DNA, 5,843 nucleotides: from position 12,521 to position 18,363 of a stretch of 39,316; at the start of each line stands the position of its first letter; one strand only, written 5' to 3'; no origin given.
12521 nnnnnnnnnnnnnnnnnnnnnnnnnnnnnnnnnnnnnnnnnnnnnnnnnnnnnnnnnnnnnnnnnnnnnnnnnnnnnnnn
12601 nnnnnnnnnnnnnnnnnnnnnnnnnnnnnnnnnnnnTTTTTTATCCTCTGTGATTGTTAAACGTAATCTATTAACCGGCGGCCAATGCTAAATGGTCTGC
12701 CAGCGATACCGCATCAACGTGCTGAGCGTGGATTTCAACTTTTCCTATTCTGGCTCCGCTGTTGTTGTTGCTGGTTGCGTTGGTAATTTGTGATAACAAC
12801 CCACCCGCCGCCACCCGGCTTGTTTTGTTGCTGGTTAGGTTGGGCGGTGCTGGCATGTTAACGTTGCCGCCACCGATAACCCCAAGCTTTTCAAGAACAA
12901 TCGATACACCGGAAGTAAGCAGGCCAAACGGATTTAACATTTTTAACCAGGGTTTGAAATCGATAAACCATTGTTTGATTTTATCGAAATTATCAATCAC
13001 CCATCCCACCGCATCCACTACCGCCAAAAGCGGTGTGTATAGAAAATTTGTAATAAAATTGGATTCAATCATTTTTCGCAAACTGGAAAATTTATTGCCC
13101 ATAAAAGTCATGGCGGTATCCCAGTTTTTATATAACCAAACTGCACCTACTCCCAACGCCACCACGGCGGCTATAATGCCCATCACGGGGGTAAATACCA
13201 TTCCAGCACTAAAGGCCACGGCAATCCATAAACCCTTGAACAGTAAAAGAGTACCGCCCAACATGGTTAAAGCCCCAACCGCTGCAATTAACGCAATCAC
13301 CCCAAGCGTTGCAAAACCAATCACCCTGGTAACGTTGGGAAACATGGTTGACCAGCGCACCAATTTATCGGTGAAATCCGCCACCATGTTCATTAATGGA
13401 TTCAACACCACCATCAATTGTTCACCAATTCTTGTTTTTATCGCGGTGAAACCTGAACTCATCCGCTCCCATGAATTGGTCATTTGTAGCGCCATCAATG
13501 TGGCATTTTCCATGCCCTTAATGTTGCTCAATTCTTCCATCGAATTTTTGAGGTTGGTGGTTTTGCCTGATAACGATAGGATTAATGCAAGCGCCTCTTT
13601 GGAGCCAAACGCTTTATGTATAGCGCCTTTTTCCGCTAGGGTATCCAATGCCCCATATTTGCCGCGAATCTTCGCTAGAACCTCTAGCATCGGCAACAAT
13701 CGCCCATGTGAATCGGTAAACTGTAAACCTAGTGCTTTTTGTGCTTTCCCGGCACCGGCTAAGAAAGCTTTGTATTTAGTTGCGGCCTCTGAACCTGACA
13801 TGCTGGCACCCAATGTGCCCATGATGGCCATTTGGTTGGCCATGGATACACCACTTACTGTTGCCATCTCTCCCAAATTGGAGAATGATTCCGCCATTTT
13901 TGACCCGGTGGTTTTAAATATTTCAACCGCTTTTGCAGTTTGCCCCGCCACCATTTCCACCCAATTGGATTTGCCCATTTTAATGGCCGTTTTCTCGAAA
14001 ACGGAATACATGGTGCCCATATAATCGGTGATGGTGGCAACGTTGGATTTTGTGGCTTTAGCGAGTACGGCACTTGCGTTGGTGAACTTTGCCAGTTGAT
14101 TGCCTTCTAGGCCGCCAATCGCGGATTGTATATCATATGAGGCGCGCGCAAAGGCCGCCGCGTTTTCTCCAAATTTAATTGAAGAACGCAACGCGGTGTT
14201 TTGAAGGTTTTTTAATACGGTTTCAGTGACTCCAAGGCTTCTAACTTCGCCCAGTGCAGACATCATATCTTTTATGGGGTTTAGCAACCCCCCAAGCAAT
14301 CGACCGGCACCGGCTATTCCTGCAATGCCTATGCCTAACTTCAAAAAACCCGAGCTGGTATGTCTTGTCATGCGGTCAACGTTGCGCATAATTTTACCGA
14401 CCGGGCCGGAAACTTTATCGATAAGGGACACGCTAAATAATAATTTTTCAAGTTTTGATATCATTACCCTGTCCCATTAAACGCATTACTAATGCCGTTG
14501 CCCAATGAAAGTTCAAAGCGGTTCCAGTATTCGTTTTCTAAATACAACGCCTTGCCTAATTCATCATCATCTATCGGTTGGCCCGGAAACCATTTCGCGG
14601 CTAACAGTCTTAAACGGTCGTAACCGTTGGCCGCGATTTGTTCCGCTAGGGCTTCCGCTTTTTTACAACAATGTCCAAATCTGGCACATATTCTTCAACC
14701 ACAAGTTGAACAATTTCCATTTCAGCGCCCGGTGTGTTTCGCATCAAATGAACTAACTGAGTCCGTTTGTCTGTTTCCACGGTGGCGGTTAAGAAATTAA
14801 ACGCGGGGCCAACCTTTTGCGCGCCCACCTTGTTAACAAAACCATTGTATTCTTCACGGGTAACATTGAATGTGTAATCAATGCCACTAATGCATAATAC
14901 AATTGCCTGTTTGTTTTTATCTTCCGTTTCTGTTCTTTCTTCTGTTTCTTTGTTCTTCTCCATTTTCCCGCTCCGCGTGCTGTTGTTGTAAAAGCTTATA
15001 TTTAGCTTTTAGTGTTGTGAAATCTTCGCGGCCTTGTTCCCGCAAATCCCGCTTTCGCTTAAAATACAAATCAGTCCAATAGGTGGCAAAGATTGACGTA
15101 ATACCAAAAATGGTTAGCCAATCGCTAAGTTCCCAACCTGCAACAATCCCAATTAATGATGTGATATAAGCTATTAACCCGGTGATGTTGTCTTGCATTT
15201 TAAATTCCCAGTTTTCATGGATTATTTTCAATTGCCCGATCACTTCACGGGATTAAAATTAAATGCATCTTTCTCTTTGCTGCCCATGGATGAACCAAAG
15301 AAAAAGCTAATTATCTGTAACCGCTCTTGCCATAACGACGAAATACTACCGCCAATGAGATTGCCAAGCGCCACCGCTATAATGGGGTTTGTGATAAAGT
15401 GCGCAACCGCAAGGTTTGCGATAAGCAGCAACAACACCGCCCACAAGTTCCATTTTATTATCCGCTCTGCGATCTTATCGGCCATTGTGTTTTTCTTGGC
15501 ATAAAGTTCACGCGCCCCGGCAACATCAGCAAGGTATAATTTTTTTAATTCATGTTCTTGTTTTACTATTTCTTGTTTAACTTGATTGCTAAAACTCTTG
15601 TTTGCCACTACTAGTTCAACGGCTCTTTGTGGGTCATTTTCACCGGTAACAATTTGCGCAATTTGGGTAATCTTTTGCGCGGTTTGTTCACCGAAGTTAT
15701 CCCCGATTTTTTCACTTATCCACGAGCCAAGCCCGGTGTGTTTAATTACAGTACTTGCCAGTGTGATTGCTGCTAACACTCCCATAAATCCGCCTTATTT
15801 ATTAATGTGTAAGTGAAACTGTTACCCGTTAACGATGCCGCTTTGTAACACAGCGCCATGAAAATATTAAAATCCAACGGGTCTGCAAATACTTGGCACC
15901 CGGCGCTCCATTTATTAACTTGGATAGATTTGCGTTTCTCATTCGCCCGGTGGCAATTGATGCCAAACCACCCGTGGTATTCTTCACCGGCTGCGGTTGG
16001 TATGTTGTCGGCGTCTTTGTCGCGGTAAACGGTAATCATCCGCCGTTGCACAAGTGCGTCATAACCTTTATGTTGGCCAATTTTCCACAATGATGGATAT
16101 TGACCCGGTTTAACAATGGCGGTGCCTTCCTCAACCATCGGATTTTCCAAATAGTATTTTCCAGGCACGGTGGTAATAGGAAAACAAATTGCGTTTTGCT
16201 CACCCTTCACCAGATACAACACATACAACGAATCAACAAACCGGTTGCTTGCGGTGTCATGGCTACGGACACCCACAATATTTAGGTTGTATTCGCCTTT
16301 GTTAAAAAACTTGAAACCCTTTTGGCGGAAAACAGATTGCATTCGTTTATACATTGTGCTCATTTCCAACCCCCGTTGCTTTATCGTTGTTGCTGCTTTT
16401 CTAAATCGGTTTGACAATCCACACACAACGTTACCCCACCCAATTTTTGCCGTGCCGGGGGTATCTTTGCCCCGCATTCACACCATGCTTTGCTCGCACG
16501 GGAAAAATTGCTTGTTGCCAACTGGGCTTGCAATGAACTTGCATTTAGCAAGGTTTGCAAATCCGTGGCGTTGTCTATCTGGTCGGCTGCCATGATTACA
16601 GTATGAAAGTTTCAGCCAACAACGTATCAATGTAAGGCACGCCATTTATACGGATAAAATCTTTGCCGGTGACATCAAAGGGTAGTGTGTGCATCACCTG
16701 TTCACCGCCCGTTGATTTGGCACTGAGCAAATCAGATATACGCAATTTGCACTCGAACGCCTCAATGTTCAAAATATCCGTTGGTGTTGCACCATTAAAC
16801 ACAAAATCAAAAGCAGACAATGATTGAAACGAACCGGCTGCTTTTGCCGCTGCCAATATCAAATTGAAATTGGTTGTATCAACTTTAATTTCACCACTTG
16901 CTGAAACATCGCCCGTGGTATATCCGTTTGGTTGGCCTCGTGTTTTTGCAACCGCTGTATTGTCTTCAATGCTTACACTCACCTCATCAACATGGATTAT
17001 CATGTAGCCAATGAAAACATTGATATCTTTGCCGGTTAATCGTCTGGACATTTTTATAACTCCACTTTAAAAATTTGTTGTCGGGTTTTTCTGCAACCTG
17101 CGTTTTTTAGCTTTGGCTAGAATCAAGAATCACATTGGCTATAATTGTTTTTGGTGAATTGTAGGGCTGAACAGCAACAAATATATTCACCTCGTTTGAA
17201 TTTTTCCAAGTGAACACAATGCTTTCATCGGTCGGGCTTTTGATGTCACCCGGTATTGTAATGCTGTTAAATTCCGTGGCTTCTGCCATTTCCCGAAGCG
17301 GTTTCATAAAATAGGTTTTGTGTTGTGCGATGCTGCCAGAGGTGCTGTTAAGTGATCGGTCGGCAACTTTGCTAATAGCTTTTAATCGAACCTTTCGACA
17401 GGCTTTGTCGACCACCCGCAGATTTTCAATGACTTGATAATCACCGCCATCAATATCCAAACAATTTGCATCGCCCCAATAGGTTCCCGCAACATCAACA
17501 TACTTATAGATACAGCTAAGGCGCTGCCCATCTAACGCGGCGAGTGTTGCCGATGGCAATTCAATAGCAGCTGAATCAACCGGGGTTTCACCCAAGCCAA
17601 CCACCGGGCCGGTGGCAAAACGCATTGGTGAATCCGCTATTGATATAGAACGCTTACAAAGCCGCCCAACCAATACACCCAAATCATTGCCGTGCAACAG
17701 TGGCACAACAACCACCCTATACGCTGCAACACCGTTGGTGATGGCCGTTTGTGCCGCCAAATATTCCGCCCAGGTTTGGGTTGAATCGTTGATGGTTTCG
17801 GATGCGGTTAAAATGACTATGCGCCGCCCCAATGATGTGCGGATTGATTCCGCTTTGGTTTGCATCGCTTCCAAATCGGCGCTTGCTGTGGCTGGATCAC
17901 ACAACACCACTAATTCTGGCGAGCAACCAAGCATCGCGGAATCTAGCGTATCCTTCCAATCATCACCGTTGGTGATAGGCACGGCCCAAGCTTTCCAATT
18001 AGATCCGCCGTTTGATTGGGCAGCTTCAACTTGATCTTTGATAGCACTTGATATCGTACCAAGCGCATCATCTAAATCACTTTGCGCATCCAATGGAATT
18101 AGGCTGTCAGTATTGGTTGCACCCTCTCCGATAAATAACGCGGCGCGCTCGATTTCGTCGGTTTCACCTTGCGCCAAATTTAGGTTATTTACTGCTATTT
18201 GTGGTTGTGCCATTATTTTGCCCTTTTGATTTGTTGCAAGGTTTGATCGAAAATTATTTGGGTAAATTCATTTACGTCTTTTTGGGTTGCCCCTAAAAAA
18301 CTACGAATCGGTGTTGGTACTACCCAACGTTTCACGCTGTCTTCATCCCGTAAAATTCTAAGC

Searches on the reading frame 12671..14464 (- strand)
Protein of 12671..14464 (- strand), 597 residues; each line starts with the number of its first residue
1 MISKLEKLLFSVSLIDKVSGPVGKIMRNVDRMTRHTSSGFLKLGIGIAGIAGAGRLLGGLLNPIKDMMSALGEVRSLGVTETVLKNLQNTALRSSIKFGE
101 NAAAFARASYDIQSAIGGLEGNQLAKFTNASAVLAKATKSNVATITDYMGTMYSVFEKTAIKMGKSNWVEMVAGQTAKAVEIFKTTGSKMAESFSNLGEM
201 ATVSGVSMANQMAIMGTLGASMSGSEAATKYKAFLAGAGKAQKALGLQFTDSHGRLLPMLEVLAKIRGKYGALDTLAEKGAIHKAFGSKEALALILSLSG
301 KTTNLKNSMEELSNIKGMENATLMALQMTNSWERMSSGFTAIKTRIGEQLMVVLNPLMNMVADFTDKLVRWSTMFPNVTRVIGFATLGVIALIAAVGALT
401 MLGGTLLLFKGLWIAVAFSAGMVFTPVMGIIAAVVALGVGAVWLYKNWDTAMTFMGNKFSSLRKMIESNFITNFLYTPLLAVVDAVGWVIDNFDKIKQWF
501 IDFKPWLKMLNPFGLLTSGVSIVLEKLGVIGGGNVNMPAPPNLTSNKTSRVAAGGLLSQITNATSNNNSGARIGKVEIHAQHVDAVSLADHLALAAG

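Call 3: search_protein_families(library=pfam, proteins=[window:12671-14464:-], max_evalue=0.01)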
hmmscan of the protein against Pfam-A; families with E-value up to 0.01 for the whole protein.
window:12671-14464:- (597 aa): 1 family
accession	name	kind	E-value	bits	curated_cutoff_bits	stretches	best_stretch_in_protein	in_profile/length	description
PF10145.14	PhageMin_Tail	-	2.5e-27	96.5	33.2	1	94-287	7-201/201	Phage-related minor tail protein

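Call 4: search_protein_families(library=phrogs, proteins=[window:12671-14464:-], max_evalue=0.01)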
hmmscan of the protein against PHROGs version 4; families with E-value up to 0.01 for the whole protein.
window:12671-14464:- (597 aa): 6 families
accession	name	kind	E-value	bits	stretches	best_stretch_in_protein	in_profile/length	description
phrog_28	-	tail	1.2e-75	256.9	1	40-533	256-726/1228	tail length tape measure protein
phrog_19166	-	unknown function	2e-59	202.1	1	6-238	4-237/255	-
phrog_991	-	tail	1.6e-28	99.9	1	22-502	245-708/1966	tail length tape measure protein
phrog_1272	-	tail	7.4e-16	58.1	1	76-474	276-704/1606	tail length tape measure protein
phrog_1533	-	tail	1.5e-10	40.3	1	77-450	267-674/1688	tail length tape measure protein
phrog_794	-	tail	7.4e-07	29.2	1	303-512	455-582/763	tail length tape measure protein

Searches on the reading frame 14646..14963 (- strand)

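Call 19: search_protein_families(library=phrogs, proteins=[window:14646-14963:-], max_evalue=0.001)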
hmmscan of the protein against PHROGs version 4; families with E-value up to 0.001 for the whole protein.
window:14646-14963:- (105 aa): 1 family
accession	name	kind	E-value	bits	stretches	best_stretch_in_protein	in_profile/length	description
phrog_1214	-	unknown function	4e-23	82.4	1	18-102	4-88/88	-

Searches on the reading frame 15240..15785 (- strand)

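Call 19: search_protein_families(library=phrogs, proteins=[window:15240-15785:-], max_evalue=0.001)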
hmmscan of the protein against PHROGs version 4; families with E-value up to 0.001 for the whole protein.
window:15240-15785:- (181 aa): 1 family
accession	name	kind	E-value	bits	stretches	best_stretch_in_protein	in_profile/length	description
phrog_1544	-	unknown function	4.2e-06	27.6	1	13-175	10-191/200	-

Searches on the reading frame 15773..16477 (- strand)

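Call 19: search_protein_families(library=phrogs, proteins=[window:15773-16477:-], max_evalue=0.001)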
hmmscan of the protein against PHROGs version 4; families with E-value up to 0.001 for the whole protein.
window:15773-16477:- (234 aa): 2 families
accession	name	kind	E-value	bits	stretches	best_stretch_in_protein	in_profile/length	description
phrog_3000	-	unknown function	1.3e-35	124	1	64-230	41-203/209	-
phrog_33083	-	lysis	1.2e-16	61.5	1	25-220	233-442/456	endolysin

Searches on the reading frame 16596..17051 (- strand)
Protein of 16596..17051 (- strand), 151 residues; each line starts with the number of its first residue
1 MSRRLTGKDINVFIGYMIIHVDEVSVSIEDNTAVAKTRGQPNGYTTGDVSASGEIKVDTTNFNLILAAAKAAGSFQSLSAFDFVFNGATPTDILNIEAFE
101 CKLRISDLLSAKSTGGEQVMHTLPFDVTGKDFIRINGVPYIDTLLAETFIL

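Call 19: search_protein_families(library=phrogs, proteins=[window:16596-17051:-], max_evalue=0.001)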
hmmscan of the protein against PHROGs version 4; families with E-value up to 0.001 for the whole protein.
window:16596-17051:- (151 aa): 1 family
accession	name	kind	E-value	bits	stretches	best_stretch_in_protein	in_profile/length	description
phrog_1182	-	tail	9.6e-50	169.3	1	1-143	1-143/151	tail protein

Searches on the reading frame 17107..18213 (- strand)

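Call 19: search_protein_families(library=phrogs, proteins=[window:17107-18213:-], max_evalue=0.001)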
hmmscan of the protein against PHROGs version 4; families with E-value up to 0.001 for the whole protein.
window:17107-18213:- (368 aa): 2 families
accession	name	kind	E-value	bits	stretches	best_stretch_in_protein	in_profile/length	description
phrog_907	-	tail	2.6e-127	426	1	1-367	1-374/376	tail sheath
phrog_32257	-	unknown function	1.5e-13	51.5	1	4-71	3-70/71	-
